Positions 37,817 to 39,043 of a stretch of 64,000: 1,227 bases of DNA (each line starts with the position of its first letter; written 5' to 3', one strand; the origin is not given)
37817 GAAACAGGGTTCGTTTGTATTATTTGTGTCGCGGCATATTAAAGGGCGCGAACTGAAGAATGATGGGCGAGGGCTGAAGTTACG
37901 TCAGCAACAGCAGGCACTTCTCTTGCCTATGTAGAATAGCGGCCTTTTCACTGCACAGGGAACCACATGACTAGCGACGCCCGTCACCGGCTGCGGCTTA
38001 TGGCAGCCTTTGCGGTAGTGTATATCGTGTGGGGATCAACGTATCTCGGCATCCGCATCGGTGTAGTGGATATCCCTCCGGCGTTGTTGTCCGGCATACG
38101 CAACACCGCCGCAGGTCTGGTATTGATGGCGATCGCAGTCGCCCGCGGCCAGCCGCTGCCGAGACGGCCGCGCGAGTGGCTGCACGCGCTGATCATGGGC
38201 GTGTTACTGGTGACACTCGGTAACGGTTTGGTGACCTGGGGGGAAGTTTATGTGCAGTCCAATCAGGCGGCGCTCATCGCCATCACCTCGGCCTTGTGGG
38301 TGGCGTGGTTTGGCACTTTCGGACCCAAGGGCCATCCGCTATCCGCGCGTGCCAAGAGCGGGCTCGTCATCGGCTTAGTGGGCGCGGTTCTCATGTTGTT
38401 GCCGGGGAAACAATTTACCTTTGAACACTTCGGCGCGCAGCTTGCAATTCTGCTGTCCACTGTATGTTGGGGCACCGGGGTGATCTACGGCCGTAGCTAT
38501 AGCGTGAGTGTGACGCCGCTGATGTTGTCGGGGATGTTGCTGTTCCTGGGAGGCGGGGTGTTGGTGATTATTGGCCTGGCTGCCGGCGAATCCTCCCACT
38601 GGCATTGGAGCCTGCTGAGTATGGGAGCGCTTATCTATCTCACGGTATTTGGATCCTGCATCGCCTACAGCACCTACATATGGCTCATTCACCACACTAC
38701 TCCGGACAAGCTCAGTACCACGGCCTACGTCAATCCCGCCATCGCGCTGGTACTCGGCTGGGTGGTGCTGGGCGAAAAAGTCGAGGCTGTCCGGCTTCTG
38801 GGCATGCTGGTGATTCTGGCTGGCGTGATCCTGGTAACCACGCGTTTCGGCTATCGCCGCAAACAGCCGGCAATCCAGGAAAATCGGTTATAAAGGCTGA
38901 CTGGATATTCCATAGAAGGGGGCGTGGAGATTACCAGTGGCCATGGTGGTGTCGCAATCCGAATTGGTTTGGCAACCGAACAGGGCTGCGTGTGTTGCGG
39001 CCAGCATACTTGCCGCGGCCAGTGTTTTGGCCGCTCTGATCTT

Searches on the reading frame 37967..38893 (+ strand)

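Call 62: search_protein_families(library=pfam, proteins=[window:37967-38893:+], max_evalue=0.001)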
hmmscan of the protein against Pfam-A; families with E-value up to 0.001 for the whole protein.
window:37967-38893:+ (308 aa): 1 family
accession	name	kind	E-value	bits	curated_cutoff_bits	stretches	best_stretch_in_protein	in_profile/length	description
PF00892.27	EamA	-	7.9e-35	120.5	28.2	2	159-291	5-134/135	EamA-like transporter family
